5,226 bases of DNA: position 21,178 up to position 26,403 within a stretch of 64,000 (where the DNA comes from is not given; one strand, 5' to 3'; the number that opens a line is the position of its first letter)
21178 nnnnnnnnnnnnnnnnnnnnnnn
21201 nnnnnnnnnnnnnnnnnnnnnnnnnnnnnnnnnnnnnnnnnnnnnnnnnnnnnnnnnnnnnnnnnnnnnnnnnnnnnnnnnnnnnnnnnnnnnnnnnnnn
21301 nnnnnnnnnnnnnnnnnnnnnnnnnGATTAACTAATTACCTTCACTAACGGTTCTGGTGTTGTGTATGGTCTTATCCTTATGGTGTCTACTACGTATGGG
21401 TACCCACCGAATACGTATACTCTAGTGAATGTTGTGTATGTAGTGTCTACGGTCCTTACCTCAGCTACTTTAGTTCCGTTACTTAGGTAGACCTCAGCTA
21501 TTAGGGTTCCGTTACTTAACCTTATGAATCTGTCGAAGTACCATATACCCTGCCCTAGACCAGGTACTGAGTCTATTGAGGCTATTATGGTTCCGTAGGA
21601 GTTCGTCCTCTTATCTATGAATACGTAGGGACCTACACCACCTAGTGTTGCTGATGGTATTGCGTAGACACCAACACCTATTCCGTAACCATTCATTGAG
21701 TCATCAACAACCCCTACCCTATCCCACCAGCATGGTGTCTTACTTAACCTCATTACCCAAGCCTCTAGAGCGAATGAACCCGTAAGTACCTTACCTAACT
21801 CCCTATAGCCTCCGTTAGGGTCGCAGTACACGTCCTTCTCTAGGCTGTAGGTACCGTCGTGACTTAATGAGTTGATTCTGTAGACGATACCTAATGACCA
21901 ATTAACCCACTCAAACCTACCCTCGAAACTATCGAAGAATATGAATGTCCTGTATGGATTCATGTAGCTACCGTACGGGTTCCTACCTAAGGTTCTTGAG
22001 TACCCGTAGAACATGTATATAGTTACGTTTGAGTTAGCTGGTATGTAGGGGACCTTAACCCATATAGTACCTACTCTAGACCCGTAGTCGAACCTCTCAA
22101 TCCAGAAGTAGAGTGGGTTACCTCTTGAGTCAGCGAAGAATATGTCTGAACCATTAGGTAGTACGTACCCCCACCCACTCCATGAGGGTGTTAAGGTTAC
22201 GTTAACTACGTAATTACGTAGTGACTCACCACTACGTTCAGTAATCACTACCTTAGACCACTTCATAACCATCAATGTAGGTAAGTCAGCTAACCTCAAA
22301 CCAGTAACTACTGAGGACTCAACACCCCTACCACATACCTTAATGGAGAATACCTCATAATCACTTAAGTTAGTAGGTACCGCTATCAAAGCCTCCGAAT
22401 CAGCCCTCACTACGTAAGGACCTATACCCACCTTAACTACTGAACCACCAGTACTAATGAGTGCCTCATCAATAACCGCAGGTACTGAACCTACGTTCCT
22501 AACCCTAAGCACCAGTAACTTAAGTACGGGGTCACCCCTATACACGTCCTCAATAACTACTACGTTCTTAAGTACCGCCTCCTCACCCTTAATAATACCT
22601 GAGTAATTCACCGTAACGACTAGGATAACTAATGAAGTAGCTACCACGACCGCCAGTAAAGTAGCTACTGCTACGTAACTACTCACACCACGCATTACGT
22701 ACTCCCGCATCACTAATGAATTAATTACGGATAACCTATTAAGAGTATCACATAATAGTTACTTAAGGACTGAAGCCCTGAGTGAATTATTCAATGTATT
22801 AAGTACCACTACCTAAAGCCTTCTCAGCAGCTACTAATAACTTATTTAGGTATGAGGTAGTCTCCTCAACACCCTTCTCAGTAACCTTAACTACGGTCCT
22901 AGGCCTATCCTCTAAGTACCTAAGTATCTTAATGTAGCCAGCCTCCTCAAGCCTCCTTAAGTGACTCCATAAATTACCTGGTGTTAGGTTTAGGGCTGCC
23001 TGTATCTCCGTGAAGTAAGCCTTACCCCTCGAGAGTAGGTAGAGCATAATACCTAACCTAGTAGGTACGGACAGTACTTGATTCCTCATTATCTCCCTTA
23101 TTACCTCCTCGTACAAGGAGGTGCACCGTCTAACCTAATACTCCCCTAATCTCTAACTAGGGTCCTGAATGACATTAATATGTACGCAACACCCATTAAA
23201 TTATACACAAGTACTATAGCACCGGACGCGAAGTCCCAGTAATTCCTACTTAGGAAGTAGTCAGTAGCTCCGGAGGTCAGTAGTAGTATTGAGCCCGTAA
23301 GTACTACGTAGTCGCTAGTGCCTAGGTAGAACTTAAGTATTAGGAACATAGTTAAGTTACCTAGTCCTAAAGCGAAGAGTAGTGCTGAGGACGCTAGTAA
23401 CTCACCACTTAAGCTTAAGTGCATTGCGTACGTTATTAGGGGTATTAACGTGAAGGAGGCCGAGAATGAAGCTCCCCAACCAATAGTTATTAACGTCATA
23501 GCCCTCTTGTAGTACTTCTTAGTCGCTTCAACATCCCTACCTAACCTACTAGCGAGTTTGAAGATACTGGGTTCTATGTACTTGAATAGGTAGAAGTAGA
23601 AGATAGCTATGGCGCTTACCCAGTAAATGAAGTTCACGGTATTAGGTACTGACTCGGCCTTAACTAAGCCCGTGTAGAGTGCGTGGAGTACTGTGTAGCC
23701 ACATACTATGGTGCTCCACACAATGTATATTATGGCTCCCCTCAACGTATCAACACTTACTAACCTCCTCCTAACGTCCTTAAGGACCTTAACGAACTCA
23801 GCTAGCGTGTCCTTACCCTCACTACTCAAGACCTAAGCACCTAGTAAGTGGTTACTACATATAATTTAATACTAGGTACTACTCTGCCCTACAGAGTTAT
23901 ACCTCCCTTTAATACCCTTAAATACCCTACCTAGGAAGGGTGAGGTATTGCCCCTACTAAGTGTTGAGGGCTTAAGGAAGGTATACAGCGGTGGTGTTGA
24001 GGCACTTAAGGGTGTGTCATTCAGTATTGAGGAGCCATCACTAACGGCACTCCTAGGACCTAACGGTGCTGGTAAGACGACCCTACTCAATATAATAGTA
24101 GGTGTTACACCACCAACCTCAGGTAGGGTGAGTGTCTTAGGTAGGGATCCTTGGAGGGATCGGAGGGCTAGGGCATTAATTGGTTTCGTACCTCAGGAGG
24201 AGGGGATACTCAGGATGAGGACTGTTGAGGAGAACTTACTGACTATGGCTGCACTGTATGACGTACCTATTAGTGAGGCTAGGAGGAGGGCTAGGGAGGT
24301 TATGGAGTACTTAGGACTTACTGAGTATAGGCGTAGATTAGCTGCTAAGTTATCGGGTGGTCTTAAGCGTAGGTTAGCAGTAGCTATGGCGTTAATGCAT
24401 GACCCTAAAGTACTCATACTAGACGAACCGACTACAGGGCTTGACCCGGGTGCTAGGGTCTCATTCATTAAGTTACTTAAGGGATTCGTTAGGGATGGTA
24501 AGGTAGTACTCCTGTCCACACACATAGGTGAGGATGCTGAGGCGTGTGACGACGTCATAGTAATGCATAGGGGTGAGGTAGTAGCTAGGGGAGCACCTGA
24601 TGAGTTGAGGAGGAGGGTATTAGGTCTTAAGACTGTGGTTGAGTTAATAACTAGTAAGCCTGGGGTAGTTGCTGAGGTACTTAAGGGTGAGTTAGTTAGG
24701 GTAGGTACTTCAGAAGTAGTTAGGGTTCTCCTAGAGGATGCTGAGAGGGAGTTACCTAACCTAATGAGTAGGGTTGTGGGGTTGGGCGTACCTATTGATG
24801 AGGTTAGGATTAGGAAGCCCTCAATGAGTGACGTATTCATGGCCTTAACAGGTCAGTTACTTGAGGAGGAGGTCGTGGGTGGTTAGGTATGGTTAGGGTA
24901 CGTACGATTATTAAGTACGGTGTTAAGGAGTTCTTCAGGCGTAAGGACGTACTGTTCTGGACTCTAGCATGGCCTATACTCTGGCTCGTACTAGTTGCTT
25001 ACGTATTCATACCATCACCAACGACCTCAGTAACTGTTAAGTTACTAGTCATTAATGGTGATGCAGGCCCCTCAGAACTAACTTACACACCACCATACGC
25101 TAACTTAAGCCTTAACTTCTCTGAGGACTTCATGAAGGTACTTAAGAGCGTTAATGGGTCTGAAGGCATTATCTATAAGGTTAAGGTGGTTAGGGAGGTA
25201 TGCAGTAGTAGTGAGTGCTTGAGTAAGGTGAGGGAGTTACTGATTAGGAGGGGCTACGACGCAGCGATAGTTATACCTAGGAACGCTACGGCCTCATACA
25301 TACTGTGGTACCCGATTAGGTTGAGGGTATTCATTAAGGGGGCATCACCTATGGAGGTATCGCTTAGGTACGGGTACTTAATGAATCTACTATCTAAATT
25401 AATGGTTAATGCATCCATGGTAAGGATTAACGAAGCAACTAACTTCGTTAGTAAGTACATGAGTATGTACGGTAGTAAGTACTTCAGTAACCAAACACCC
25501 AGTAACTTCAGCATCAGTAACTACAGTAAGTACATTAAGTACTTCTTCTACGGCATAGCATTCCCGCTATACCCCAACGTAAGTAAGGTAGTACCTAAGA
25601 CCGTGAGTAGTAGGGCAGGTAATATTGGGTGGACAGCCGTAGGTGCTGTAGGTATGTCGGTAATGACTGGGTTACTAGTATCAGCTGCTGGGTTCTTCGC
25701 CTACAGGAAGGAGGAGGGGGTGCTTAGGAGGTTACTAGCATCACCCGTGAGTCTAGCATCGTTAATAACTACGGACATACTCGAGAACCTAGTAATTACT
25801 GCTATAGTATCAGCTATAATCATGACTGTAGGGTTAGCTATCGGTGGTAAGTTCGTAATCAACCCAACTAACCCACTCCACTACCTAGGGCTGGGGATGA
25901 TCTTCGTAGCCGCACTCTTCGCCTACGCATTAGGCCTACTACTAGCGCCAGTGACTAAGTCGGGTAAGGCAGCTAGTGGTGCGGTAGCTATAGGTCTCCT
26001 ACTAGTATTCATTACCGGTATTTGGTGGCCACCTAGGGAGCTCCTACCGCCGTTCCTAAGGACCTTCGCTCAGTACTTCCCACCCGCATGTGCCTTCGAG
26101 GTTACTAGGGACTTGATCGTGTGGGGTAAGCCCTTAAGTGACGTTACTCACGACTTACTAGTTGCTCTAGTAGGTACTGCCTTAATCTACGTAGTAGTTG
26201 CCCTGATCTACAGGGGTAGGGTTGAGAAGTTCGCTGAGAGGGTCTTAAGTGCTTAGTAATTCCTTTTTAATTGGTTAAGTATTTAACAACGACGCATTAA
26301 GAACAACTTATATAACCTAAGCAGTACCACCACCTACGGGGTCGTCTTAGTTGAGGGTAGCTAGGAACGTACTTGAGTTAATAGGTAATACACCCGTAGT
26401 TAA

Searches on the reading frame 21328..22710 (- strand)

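Call 14: search_protein_families(library=pfam, proteins=[window:21328-22710:-], max_evalue=0.001)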
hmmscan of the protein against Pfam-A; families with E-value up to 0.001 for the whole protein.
window:21328-22710:- (460 aa): 1 family
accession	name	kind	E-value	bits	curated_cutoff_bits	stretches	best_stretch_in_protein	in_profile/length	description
PF10102.14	DUF2341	-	5.2e-19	68.9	23.4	1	186-271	1-81/84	Domain of unknown function (DUF2341)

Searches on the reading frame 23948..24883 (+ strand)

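Call 14: search_protein_families(library=pfam, proteins=[window:23948-24883:+], max_evalue=0.001)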
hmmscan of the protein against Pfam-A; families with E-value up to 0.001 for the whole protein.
window:23948-24883:+ (312 aa): 5 families
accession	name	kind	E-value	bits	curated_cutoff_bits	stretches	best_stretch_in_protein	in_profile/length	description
PF00005.33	ABC_tran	-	9.9e-35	120.6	25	1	20-163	1-137/137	ABC transporter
PF13304.12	AAA_21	-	4.8e-14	53.6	27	1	118-192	221-298/304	AAA domain, putative AbiEii toxin, Type IV TA system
PF13732.12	DrrA1-3_C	-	4.4e-06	27.8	27.4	1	215-300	1-80/81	ATP-binding protein DrrA1-3-like, C-terminal domain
PF13175.12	AAA_15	-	2.8e-05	24.3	32.1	0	27-50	19-43/374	AAA ATPase domain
PF13476.12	AAA_23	-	8.8e-05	23.7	27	1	23-51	15-40/201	AAA domain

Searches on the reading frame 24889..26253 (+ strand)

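Call 14: search_protein_families(library=pfam, proteins=[window:24889-26253:+], max_evalue=0.001)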
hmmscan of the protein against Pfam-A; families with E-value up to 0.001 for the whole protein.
window:24889-26253:+ (455 aa): 3 families
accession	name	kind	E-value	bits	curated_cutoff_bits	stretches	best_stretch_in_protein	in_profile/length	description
PF12698.13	ABC2_membrane_3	-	8.3e-23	81.5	31.6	1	19-440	1-347/347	ABC-2 family transporter protein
PF01061.29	ABC2_membrane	-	4.7e-13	49.6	26.9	1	212-408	22-208/211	ABC-2 type transporter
PF12679.13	ABC2_membrane_2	-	5.5e-09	36.1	27.2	1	209-439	59-275/283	ABC-2 family transporter protein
